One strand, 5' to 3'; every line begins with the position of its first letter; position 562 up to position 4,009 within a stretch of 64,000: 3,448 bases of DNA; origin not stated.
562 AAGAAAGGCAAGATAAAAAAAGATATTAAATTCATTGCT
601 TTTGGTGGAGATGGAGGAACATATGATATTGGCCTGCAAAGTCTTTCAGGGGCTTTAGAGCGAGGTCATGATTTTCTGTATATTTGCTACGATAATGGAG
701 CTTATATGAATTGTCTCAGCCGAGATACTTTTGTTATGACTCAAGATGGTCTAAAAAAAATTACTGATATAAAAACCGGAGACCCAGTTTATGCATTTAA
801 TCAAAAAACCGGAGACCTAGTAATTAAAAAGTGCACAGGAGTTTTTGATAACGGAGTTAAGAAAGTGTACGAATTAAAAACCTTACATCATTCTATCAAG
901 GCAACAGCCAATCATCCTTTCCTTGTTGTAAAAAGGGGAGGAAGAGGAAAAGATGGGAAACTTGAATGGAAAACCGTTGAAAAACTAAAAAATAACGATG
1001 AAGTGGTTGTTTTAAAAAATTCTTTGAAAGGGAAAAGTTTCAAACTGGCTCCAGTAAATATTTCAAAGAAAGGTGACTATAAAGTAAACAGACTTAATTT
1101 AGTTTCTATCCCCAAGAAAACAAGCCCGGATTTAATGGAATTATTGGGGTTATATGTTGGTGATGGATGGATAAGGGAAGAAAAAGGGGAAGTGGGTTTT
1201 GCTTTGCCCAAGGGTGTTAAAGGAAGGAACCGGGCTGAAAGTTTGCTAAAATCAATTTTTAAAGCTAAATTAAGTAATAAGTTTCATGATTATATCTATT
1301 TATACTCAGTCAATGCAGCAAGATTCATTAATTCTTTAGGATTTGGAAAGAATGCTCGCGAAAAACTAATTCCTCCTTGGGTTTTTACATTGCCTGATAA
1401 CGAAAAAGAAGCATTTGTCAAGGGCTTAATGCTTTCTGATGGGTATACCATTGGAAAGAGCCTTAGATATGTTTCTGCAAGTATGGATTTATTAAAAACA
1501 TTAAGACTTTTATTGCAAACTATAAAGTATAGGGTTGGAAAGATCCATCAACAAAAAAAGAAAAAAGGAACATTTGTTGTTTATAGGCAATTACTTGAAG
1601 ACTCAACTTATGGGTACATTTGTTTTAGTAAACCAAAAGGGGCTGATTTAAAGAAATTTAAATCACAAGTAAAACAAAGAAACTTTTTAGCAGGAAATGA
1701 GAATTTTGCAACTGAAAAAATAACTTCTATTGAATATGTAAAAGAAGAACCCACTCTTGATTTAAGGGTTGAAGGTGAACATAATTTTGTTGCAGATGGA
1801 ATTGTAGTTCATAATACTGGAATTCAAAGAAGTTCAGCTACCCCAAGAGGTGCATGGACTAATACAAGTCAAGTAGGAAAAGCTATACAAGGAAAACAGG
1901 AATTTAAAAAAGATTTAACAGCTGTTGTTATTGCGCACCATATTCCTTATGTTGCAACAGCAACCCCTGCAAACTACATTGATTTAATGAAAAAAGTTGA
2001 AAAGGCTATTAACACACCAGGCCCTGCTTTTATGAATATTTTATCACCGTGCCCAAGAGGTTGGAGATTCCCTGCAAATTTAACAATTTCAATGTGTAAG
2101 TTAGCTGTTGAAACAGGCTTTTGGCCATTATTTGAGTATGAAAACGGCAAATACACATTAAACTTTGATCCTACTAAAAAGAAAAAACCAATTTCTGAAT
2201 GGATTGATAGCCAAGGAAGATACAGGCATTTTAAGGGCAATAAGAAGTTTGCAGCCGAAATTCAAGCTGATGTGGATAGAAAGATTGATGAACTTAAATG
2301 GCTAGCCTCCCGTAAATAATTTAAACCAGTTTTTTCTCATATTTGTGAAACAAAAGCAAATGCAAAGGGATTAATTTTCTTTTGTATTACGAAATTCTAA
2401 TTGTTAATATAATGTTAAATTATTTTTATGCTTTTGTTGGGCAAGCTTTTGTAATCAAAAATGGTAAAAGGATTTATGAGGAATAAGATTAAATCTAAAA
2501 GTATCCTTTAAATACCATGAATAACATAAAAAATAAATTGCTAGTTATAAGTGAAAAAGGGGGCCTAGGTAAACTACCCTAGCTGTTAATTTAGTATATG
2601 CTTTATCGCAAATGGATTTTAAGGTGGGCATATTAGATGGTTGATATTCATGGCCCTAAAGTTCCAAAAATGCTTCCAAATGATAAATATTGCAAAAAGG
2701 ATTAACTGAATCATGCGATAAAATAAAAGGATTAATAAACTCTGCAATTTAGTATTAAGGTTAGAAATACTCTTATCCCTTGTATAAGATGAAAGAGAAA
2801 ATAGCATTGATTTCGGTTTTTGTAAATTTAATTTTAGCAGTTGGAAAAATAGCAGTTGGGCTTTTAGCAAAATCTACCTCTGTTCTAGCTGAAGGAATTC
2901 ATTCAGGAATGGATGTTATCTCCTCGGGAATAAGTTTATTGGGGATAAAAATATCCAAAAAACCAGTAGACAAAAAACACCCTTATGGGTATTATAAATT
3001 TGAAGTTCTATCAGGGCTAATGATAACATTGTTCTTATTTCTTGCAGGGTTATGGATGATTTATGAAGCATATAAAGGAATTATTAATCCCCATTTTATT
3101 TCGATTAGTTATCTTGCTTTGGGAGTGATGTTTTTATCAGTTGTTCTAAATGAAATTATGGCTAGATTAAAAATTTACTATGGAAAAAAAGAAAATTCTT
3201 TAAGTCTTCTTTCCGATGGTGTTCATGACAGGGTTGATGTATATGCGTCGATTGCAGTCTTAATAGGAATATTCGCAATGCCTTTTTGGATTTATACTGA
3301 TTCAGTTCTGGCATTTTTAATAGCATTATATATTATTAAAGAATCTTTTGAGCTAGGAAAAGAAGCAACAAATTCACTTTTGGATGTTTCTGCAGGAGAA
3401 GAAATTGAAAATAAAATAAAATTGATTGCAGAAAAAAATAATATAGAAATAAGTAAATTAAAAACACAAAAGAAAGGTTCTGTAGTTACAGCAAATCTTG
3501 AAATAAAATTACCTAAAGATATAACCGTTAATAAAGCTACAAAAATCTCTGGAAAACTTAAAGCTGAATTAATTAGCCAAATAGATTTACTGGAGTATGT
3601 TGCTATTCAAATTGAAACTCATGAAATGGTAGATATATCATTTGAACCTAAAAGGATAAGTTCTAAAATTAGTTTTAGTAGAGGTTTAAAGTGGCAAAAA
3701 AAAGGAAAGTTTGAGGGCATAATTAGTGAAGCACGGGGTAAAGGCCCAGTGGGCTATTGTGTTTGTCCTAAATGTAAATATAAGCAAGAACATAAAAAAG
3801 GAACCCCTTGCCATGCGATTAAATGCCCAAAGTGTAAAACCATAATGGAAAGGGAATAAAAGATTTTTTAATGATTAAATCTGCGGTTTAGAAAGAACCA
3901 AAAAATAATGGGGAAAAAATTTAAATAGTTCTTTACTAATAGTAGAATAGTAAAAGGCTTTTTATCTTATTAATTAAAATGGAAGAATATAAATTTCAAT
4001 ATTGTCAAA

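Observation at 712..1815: Intein with a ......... endonuclease inserted in the TPP-binding motif of PFOR beta subunit (PorB)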

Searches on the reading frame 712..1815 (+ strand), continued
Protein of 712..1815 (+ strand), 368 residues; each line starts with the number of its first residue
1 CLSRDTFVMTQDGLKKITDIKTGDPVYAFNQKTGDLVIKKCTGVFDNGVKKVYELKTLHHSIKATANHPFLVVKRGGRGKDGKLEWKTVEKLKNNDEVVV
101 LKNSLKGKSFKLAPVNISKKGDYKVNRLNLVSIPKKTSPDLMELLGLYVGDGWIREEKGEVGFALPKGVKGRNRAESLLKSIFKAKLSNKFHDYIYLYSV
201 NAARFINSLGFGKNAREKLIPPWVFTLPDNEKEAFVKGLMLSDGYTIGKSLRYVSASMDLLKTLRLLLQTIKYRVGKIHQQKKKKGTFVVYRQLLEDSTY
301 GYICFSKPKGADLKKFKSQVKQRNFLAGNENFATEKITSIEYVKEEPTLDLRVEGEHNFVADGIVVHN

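Call 43: find_related_loci(query=A2, collection=genome_contigs, flank=3000)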
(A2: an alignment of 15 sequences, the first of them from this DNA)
Query A2 (368 aa) in genome_contigs; peptide patterns used: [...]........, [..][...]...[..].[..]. (x = any residue, [..] = any of these).
457 stretches matched a pattern; 294 encode a relative of the query (tblastn E <= 1e-3); the best 80 are kept; 80 distinct loci.
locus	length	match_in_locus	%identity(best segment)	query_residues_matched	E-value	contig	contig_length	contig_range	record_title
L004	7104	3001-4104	71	1-368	2e-171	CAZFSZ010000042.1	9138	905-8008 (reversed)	MAG TPA_asm: uncultured Methanosarcinales archaeon isolate SRP141376_co2_190 genome assembly, contig: NODE_13989_length_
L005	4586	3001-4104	70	1-368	6e-172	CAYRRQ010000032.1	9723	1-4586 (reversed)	MAG TPA_asm: uncultured Methanosarcinales archaeon isolate binchicken_co19_518 genome assembly, contig: NODE_12063_lengt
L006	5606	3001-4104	69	1-368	3e-168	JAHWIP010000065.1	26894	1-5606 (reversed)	MAG: Candidatus Woesearchaeota archaeon isolate YT2_088 k127_46599949, whole genome shotgun sequence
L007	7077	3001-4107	67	1-368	9e-168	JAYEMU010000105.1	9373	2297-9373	MAG: Nanoarchaeota archaeon isolate MAG073 MAG073_105, whole genome shotgun sequence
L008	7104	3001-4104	69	1-368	1e-166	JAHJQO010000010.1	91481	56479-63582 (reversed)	MAG: Nanoarchaeota archaeon isolate OS_PC_MetaG.mb.11 OS_PC_MetaG.mb.11_k141_72097, whole genome shotgun sequence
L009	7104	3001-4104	68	1-368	1e-165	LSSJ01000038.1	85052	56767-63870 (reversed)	MAG: Euryarchaeota archaeon SM23-78 WORSMTZ_593, whole genome shotgun sequence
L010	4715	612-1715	67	1-368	5e-168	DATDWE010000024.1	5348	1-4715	MAG TPA_asm: Candidatus Nanoarchaeia archaeon isolate SMAG_U8102 k141_716562, whole genome shotgun sequence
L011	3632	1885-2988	68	1-368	6e-172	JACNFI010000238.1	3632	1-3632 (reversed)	MAG: Candidatus Cloacimonadota bacterium isolate NIOZ-UU1 NIOZ-UU_NODE_35819_length_3632_cov_8.66201, whole genome shotg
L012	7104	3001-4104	68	1-368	1e-164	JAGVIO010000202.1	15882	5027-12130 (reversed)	MAG: archaeon isolate DeMMO1_7 c_000000011176, whole genome shotgun sequence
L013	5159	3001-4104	68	1-368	2e-164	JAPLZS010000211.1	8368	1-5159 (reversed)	MAG: Candidatus Woesearchaeota archaeon isolate LacPavin_0419_WC90_MAG_41_5 LacPavin_0419_WC90_scaffold_190878, whole ge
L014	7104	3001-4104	67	1-368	1e-163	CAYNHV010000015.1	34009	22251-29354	MAG TPA_asm: uncultured Methanosarcinales archaeon isolate SRP141376_co2_308 genome assembly, contig: NODE_2825_length_3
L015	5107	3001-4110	68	1-368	1e-163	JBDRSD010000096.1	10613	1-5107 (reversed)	MAG: Nanoarchaeota archaeon isolate MEGAHIT-group-3.127 k141_438460, whole genome shotgun sequence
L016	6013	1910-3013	66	1-368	1e-162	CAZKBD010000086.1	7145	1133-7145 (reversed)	MAG TPA_asm: uncultured Methanosarcinales archaeon isolate SRP062349_co5_67 genome assembly, contig: NODE_6113_length_71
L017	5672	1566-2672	67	1-368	6e-161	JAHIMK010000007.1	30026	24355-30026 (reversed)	MAG: Nanoarchaeota archaeon isolate KR13_N2.mb.68 KR13_N2.mb.68_k141_23073, whole genome shotgun sequence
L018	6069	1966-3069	66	1-368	9e-161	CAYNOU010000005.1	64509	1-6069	MAG TPA_asm: uncultured Candidatus Cloacimonadota bacterium isolate SRP214966_co5_334 genome assembly, contig: NODE_185_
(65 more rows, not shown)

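Call 50: find_related_loci(query=A2, collection=viral_contigs, flank=3000)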
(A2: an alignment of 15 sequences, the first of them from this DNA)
Query A2 (368 aa) in viral_contigs; peptide patterns used: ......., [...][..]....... (x = any residue, [..] = any of these).
189 stretches matched a pattern; 85 encode a relative of the query (tblastn E <= 1e-3); the best 80 are kept; 80 distinct loci.
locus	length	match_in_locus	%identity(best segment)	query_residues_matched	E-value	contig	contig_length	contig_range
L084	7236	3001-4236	30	1-368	7e-43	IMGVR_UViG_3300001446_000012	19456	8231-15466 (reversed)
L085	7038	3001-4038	27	1-368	2e-38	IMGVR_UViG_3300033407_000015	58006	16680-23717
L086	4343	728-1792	31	1-368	5e-36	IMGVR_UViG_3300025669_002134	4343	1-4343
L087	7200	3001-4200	28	1-368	5e-35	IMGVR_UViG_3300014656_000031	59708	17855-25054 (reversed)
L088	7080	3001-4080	28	1-368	2e-33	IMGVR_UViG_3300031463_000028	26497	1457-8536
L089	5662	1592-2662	28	1-368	9e-33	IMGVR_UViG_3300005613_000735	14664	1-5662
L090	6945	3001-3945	30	1-368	1e-32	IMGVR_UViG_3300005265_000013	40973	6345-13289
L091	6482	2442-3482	28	1-368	4e-31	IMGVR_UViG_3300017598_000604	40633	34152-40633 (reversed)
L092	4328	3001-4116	31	1-368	1e-31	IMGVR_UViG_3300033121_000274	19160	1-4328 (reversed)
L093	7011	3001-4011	28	1-368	3e-28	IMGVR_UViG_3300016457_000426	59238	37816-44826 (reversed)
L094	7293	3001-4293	35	1-368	2e-15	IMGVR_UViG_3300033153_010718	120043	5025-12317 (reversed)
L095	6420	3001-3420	38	1-368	8e-15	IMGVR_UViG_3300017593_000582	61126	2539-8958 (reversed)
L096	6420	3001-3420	38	1-368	8e-15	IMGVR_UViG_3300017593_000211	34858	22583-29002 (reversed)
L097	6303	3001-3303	40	1-104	2e-13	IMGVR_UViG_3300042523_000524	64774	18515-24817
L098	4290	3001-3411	33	1-158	4e-13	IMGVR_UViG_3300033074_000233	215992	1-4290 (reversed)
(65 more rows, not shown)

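Call 66: search_protein_representatives(protein=window:712-1815:+)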
Query: 368 residues. Proteins with E-value up to 0.001 (for the whole library): 5632; up to 1e-10: 1107; up to 1e-30: 82. The best 150 are listed.
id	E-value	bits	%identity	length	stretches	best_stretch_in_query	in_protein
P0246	4.4e-160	549.0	67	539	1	1-368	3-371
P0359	6.3e-129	446.5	56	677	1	1-368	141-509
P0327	6.7e-77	275.4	55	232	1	1-231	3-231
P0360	4.2e-75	269.5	69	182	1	1-178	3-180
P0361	4.1e-68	246.4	32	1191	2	1-368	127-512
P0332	9.0e-67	242.1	60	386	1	1-194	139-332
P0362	1.2e-66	241.7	34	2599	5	1-368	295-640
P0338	1.3e-61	225.1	39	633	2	1-154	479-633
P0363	1.4e-61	225.0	44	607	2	1-302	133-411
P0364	8.6e-59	215.8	45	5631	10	14-105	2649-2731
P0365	6.3e-54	199.8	31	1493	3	1-368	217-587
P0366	6.0e-51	190.0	32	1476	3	46-368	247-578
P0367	4.2e-47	177.4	60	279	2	1-125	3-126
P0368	8.3e-47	176.4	37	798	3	1-105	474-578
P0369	1.1e-45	172.7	32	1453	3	1-368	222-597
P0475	2.4e-27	112.4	41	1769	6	16-73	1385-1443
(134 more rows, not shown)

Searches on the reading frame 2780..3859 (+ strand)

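Call 47: search_protein_families(library=pfam, proteins=[window:2780-3859:+], max_evalue=0.00001)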
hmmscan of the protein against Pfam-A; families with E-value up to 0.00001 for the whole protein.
window:2780-3859:+ (359 aa): 2 families
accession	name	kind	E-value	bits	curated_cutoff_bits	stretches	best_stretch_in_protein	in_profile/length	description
PF01545.26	Cation_efflux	-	3.8e-47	161.1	26.6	1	10-201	2-198/198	Cation efflux family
PF16916.11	ZT_dimer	-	4.9e-06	26.9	26.7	0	208-280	4-77/78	Dimerisation domain of Zinc Transporter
